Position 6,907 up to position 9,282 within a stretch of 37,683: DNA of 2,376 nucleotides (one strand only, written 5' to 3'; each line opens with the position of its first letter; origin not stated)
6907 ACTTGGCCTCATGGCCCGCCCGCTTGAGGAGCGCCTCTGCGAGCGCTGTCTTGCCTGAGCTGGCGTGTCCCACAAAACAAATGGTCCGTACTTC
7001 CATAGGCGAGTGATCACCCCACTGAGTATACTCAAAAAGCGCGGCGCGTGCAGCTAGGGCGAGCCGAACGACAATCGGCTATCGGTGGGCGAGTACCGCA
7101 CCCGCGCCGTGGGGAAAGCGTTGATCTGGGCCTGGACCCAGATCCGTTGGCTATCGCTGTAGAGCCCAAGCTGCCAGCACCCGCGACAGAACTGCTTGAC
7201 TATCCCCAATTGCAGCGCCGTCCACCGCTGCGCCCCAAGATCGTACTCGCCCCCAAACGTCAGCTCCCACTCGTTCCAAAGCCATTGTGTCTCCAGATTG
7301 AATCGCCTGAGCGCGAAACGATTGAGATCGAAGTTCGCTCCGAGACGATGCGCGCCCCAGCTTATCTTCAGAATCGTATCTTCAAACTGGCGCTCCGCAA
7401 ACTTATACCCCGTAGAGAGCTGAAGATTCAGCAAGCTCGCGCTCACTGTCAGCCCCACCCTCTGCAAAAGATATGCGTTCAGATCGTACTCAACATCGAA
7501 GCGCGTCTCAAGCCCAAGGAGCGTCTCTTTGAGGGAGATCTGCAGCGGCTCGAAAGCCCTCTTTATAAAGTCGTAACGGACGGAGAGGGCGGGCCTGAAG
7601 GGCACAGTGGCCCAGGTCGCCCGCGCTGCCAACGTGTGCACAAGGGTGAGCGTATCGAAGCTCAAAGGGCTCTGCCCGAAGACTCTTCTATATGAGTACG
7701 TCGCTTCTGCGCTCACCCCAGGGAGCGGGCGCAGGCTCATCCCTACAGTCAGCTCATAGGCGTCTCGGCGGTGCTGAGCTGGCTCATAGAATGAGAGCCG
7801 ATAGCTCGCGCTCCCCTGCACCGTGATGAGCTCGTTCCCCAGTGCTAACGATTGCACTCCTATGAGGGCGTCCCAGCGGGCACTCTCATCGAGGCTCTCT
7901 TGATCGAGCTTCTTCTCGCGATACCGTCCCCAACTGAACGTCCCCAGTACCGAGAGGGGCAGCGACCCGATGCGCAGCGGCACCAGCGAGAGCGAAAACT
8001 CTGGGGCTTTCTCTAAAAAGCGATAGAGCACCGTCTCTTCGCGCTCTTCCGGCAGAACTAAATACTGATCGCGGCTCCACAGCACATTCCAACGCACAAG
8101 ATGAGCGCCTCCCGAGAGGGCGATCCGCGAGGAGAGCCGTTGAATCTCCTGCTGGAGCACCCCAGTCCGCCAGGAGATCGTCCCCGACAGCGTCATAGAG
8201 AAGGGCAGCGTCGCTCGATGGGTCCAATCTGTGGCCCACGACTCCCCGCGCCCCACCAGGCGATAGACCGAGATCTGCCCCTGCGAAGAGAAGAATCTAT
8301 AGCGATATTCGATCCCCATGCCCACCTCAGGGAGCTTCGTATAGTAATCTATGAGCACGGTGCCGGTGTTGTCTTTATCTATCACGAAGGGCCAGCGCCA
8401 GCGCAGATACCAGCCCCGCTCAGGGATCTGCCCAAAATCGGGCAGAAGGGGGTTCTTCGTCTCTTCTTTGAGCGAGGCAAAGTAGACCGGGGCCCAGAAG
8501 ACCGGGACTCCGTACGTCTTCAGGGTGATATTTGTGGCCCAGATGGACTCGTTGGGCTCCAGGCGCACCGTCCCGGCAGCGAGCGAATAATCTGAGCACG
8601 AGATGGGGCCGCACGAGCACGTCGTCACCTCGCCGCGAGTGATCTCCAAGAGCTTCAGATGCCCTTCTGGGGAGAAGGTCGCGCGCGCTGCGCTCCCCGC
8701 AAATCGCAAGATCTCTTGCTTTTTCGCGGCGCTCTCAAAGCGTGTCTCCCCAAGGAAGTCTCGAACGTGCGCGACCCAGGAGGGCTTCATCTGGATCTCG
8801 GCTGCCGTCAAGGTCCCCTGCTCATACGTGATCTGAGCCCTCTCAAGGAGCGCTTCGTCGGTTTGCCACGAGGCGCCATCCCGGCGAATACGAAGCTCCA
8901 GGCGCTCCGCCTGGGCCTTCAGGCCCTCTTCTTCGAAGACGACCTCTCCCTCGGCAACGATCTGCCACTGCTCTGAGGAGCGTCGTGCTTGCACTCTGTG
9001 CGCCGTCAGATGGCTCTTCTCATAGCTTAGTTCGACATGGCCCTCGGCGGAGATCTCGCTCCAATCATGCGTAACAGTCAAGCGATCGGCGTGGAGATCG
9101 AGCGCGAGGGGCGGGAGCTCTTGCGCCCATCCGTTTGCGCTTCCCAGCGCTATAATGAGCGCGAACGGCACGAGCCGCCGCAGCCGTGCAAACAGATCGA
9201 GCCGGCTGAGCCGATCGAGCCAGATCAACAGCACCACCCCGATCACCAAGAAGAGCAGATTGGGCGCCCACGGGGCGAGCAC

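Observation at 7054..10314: Single ORF fusing an inner-membrane LptF/LptG permease to an outer-membrane LptD translocon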

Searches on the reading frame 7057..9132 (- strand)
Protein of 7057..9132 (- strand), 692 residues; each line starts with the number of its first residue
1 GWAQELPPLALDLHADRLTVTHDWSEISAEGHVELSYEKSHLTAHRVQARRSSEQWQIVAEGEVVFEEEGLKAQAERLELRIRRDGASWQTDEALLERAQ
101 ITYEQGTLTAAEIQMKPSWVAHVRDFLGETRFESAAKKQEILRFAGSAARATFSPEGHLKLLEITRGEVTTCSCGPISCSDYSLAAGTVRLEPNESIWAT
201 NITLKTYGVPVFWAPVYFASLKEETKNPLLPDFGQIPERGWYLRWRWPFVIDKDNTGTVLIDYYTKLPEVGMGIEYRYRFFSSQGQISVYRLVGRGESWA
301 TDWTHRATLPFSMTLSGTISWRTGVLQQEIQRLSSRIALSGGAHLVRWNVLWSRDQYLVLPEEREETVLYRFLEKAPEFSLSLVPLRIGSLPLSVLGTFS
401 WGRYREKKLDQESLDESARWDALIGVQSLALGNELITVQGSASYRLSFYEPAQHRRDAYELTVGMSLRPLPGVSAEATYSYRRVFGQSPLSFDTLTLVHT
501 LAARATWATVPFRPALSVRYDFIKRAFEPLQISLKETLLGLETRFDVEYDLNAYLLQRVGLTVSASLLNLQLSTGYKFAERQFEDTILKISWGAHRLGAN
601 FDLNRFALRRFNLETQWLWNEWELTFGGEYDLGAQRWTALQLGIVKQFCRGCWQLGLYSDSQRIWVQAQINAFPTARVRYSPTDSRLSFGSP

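Call 15: search_solved_structures(query=A3, max_evalue=1, show_alignments=2)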
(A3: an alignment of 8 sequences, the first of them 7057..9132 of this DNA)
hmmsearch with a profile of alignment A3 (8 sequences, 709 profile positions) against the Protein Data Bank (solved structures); distinct sequences matched with E-value up to 1: 1.
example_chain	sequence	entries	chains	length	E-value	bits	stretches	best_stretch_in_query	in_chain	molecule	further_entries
8h1r_A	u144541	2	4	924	0.0034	18.9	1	119-252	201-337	LPS-assembly protein LptD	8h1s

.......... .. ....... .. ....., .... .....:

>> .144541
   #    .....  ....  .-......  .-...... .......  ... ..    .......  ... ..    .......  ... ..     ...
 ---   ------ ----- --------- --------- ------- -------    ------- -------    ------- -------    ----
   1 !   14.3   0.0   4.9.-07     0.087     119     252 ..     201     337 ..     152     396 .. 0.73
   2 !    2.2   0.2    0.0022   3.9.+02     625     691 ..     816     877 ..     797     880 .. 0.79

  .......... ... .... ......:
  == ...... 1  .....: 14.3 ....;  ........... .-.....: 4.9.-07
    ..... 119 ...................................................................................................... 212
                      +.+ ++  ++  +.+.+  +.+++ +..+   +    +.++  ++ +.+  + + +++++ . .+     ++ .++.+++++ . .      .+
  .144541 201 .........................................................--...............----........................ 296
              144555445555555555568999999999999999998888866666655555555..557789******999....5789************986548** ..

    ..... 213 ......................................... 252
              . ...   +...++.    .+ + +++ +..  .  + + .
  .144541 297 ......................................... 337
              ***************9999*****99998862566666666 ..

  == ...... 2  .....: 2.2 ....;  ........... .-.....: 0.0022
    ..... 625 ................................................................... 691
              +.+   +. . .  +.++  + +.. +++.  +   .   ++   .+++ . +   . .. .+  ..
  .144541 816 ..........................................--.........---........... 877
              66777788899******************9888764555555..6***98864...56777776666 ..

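Call 16: search_protein_families(library=pfam, alignment_id=A3, max_evalue=1)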
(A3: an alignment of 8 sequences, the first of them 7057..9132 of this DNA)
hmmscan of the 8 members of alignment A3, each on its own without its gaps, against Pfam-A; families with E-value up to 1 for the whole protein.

A. member 1, window:7057-9132:- (692 aa): 1 family
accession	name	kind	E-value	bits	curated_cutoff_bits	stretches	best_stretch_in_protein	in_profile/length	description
PF03968.19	LptD_N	-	0.0031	18.2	20.4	1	14-85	3-83/113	LptA/(LptD N-terminal domain) LPS transport protein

B. families by the number of members that match (of 8 scanned): 5 families
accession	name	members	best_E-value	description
PF03968.19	LptD_N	6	2.1e-08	LptA/(LptD N-terminal domain) LPS transport protein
PF19135.5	DUF5818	1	0.0019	Protein of unknown function (DUF5818)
PF04453.20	LptD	1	0.077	LPS transport system D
PF12600.14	DUF3769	1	0.14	Protein of unknown function (DUF3769)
PF14863.12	Alkyl_sulf_dimr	1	0.35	Alkyl sulfatase dimerisation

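Call 53: search_protein_representatives(alignment_id=A3)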
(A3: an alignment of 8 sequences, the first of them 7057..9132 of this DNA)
Query: 8 sequences, 709 profile positions. Proteins with E-value up to 0.001 (for the whole library): 2483; up to 1e-10: 787; up to 1e-30: 96. The best 150 are listed.
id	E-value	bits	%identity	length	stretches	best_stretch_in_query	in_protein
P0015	5.4e-259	877.7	-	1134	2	54-709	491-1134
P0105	3.4e-218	742.9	-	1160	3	111-707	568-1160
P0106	1.9e-216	737.1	-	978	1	3-708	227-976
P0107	1.1e-202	691.7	-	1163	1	9-709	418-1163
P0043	2.0e-201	687.5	-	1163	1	8-709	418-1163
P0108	7.7e-184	629.3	-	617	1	124-708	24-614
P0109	4.6e-172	590.4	-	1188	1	8-709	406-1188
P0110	6.3e-164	563.5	-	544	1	171-709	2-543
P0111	3.4e-155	534.6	-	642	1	125-709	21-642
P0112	7.7e-143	493.8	-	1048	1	3-701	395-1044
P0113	8.6e-142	490.3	-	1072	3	121-648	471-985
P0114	1.0e-135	470.3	-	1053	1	6-700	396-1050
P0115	9.0e-126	437.4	-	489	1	187-709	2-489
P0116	8.8e-119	414.3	-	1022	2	124-708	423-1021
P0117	5.5e-118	411.6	-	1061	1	8-709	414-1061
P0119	4.5e-116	405.3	-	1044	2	126-709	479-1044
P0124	5.3e-90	319.1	-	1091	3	134-638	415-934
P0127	1.9e-80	287.5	-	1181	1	5-696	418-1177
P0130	3.3e-75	270.2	-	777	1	15-691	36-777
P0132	1.7e-72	261.2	-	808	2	17-688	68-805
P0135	3.3e-68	247.1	-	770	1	11-691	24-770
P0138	2.3e-62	227.8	-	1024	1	4-545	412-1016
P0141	2.0e-44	168.5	-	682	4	168-338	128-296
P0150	2.7e-41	158.1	-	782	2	376-693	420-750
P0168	8.1e-37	143.3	-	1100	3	306-561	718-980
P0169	1.8e-36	142.2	-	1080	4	302-544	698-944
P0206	1.3e-29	119.5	-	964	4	171-318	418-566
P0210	2.8e-29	118.4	-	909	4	12-350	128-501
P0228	5.4e-28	114.2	-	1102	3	323-650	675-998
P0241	8.4e-27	110.2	-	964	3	309-646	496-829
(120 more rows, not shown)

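Call 54: list_cluster_members(proteins=[P0130, P0135, P0132, P0141, P0150, P0168, P0169, P0228, P0127, P0112])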
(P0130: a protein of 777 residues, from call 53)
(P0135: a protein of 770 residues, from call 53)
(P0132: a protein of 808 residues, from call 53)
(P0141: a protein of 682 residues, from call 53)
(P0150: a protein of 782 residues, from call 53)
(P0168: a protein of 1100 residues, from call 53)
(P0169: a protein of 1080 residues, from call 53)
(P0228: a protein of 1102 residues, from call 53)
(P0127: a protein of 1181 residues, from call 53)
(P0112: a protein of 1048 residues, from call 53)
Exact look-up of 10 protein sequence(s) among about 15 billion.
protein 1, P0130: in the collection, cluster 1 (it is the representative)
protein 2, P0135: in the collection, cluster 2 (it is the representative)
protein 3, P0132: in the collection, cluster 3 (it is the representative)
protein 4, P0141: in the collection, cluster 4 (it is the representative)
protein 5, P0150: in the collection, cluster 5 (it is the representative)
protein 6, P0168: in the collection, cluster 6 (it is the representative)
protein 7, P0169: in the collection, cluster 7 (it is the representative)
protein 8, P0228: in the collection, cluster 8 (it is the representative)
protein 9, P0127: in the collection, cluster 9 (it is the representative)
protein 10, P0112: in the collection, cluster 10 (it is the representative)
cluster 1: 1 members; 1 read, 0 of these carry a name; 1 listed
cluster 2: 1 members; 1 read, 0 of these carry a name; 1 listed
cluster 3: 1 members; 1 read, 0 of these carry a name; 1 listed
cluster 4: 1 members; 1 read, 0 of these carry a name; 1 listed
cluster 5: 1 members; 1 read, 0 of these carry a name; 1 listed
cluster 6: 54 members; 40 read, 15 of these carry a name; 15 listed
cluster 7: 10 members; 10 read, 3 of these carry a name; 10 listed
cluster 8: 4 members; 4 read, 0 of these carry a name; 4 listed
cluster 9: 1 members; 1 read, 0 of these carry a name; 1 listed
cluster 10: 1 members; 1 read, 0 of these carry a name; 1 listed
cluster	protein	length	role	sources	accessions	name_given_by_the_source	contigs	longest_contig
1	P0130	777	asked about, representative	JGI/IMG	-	-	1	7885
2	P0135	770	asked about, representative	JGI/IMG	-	-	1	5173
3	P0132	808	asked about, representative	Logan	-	-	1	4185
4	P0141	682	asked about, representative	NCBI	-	-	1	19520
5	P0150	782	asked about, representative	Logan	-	-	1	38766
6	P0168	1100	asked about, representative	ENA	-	-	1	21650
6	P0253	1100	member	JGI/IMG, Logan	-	LPS export ABC transporter permease LptG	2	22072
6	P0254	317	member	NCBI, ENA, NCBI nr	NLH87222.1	MAG: hypothetical protein GX460_03350 [Firmicutes bacterium] | hypothetical protein [Bacillota bacterium]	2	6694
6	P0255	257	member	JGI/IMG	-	hypothetical protein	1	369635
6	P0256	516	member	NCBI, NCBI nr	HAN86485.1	MAG TPA: hypothetical protein DCQ13_02445, partial [Firmicutes bacterium] | hypothetical protein [Bacillota bacterium]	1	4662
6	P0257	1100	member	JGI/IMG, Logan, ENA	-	LPS export ABC transporter permease LptG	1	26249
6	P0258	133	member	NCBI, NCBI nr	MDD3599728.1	MAG: LptF/LptG family permease, partial [Firmicutes bacterium] | LptF/LptG family permease [Bacillota bacterium]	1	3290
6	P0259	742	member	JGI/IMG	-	LPS export ABC transporter permease LptG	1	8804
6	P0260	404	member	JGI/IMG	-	lipopolysaccharide assembly outer membrane protein LptD (OstA)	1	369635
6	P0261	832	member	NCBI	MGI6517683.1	MAG: LptF/LptG family permease [Bacillota bacterium]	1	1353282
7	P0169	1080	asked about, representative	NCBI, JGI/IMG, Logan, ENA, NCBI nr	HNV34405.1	MAG TPA: LptF/LptG family permease [Bacillota bacterium] | LptF/LptG family permease [Bacillota bacterium]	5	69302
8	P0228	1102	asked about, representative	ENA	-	-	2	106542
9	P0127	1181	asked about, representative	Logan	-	-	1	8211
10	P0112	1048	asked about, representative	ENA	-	-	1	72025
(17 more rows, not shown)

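Call 57: list_cluster_members(proteins=[P0113, P0114, P0116, P0117, P0119, P0124, P0138, P0206, P0241, P0210])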
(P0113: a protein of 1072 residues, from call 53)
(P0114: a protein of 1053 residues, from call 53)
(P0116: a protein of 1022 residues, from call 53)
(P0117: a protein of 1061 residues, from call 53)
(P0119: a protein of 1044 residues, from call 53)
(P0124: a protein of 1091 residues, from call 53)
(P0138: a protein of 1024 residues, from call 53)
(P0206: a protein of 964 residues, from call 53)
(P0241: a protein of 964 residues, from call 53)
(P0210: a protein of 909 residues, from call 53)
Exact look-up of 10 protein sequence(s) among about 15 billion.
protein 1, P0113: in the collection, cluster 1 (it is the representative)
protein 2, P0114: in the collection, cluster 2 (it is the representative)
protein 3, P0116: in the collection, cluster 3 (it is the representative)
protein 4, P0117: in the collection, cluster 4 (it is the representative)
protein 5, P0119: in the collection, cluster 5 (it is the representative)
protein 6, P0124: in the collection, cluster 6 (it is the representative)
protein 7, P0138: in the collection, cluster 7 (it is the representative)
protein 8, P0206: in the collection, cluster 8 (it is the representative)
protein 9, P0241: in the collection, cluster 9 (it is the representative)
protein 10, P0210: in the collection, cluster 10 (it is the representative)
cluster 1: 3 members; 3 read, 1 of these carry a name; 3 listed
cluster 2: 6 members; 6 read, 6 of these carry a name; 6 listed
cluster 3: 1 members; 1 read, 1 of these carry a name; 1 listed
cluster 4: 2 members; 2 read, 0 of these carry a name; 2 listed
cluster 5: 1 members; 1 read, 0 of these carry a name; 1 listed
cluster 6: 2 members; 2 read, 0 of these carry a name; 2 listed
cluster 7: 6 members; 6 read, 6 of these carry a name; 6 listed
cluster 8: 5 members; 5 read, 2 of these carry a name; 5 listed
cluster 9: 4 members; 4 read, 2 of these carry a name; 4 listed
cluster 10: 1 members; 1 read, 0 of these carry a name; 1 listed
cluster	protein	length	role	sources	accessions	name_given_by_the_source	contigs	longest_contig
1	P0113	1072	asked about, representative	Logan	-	-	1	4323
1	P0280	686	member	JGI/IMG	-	transcriptional antiterminator Rof (Rho-off)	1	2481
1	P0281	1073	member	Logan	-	-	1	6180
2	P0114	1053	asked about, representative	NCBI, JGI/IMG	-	lipopolysaccharide export system permease protein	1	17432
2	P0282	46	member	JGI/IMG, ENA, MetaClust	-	hypothetical protein | \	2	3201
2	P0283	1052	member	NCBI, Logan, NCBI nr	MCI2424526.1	LptF/LptG family permease [Candidatus Acetothermia bacterium]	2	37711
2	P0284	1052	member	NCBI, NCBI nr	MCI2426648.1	LptF/LptG family permease [Candidatus Acetothermia bacterium]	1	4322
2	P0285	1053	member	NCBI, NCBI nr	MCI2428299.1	LptF/LptG family permease [Candidatus Acetothermia bacterium]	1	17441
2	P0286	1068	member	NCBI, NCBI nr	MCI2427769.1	LptF/LptG family permease [Candidatus Acetothermia bacterium]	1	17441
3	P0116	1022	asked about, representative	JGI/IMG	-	LPS export ABC transporter permease LptG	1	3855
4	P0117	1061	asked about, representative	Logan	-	-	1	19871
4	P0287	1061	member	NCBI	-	-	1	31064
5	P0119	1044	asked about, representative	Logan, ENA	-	-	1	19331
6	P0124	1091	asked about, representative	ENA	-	-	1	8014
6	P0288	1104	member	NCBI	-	-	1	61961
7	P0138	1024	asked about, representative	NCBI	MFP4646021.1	MAG: LptF/LptG family permease, partial [Candidatus Acetothermia bacterium]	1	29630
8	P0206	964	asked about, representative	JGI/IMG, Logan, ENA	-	hypothetical protein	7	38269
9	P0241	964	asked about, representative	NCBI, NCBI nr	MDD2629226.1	MAG: hypothetical protein PHV61_03550 [Limnochordia bacterium] | hypothetical protein [Limnochordia bacterium]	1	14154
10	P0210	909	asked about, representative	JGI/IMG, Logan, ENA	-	-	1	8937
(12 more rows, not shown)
